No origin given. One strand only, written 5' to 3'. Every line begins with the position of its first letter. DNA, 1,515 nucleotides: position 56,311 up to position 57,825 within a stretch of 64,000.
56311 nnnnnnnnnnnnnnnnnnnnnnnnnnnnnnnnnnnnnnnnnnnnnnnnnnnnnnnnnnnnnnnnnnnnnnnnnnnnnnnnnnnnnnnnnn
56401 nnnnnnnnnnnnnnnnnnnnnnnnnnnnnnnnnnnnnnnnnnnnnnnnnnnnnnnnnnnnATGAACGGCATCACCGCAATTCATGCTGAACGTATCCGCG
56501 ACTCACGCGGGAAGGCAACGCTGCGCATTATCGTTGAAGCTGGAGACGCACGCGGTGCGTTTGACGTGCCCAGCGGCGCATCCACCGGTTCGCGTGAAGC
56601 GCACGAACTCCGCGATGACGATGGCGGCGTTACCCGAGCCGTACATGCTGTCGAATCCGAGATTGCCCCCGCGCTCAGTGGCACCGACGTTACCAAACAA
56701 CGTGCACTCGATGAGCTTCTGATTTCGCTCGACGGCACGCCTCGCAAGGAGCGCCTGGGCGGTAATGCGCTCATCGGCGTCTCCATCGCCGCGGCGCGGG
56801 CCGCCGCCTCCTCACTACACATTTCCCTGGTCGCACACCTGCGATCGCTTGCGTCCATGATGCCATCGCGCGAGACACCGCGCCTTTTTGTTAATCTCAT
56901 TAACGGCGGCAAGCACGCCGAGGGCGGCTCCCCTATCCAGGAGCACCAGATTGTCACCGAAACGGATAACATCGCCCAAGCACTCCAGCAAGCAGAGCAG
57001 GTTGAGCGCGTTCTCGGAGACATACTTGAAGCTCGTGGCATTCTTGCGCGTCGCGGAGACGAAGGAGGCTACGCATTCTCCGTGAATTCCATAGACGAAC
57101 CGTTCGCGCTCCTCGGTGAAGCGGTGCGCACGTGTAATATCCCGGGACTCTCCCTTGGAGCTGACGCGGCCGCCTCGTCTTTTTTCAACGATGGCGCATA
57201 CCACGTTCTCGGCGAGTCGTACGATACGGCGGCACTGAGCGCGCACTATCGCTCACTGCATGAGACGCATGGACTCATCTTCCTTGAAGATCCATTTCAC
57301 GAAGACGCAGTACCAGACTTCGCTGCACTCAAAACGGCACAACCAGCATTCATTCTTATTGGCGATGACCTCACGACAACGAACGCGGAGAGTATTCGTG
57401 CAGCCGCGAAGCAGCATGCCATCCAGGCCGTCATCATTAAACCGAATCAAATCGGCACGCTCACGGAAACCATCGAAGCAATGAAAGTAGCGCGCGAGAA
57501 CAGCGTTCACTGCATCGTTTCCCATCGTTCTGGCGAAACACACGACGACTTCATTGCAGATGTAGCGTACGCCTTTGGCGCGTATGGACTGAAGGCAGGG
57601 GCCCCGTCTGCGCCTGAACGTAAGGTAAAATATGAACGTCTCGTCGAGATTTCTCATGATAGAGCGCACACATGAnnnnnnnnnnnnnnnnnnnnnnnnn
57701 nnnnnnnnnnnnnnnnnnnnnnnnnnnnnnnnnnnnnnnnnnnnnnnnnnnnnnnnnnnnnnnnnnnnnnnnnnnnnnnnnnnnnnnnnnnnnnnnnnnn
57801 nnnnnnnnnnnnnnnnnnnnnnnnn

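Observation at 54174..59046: Overlapping-gene operon converting hydroxypyruvate/glycerate to pyruvate, beside an archaeal-type cupin PGI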

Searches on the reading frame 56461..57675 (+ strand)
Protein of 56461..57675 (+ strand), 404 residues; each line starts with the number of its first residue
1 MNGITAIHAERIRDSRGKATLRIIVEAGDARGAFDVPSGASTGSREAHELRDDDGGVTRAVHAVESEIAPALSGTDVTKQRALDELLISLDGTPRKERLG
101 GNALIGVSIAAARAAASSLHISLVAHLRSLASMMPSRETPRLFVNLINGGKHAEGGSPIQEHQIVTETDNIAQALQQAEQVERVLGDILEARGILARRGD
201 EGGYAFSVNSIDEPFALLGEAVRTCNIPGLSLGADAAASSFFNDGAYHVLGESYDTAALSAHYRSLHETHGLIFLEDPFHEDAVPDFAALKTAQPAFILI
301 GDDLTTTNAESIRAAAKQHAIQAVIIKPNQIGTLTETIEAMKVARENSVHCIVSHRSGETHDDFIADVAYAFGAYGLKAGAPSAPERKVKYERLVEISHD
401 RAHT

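Call 3: search_protein_families(library=pfam, proteins=[window:56461-57675:+], max_evalue=0.01)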
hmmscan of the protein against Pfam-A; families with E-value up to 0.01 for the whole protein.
window:56461-57675:+ (404 aa): 4 families
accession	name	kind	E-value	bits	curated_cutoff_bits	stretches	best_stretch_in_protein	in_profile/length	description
PF00113.28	Enolase_C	-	5.5e-52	177.3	21.5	1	142-400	7-280/296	Enolase, C-terminal TIM barrel domain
PF03952.21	Enolase_N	-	2e-37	128.8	35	1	4-127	1-131/131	Enolase, N-terminal domain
PF13378.12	MR_MLE_C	-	1.4e-07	31.9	29.4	1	262-355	63-154/219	Enolase C-terminal domain-like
PF07476.17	MAAL_C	-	8.7e-05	22.3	27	1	289-373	132-217/249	Methylaspartate ammonia-lyase C-terminus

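Call 4: search_protein_families(library=ncbifam, proteins=[window:56461-57675:+], max_evalue=0.01)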
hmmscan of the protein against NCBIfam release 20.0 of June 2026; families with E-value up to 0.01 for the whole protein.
window:56461-57675:+ (404 aa): 4 families
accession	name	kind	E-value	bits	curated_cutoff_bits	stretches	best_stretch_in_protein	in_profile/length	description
TIGR01060.2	eno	equivalog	1.6e-98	330.2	300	1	4-400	1-409/425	phosphopyruvate hydratase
NF006223.0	PRK08350.1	equivalog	1.4e-11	44.3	624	1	58-127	50-119/341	hypothetical protein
TIGR01928.1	menC_lowGC_arch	equivalog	4.8e-06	25.8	200.65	1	265-353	195-280/325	o-succinylbenzoate synthase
NF003473.0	PRK05105.1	equivalog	0.0014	17.7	236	1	315-354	232-271/331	o-succinylbenzoate synthase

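Call 72: search_solved_structures(query=window:56461-57675:+, max_evalue=1e-40, show_alignments=1)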
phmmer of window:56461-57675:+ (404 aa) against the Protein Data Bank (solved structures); distinct sequences matched with E-value up to 1e-40: 67 (the best 60 are shown).
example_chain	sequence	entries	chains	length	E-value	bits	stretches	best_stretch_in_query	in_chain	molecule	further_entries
2pa6_A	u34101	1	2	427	2.5e-76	260.4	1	7-399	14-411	Enolase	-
4a3r_A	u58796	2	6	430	2.5e-74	253.8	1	4-402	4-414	ENOLASE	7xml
4yws_A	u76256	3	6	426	2e-71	244.2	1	4-399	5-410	Enolase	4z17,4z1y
7ckp_A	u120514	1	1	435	3.1e-71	243.6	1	5-398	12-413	Enolase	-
7clk_A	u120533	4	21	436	3.1e-71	243.6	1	5-398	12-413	Enolase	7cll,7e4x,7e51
1iyx_A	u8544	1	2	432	6.1e-71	242.7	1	2-398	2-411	ENOLASE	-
6l7d_A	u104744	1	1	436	9e-71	242.1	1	5-398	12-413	Enolase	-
7dlr_A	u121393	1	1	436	2.3e-70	240.8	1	5-398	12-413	Enolase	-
7e4f_A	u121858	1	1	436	2.4e-70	240.7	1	5-398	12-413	Enolase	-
4mks_A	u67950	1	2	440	2.8e-70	240.5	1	2-398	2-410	Enolase 2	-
6nb2_A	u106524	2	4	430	8.4e-70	238.9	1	6-398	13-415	Enolase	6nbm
9slq_A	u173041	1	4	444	2e-68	234.4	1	4-400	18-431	phosphopyruvate hydratase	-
3h8a_A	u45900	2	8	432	2.5e-68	234.1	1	4-398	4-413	Enolase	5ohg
6d3q_A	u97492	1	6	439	2.6e-68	234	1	4-398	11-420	Enolase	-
6bfy_A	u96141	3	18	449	2.9e-68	233.9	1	4-398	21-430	Enolase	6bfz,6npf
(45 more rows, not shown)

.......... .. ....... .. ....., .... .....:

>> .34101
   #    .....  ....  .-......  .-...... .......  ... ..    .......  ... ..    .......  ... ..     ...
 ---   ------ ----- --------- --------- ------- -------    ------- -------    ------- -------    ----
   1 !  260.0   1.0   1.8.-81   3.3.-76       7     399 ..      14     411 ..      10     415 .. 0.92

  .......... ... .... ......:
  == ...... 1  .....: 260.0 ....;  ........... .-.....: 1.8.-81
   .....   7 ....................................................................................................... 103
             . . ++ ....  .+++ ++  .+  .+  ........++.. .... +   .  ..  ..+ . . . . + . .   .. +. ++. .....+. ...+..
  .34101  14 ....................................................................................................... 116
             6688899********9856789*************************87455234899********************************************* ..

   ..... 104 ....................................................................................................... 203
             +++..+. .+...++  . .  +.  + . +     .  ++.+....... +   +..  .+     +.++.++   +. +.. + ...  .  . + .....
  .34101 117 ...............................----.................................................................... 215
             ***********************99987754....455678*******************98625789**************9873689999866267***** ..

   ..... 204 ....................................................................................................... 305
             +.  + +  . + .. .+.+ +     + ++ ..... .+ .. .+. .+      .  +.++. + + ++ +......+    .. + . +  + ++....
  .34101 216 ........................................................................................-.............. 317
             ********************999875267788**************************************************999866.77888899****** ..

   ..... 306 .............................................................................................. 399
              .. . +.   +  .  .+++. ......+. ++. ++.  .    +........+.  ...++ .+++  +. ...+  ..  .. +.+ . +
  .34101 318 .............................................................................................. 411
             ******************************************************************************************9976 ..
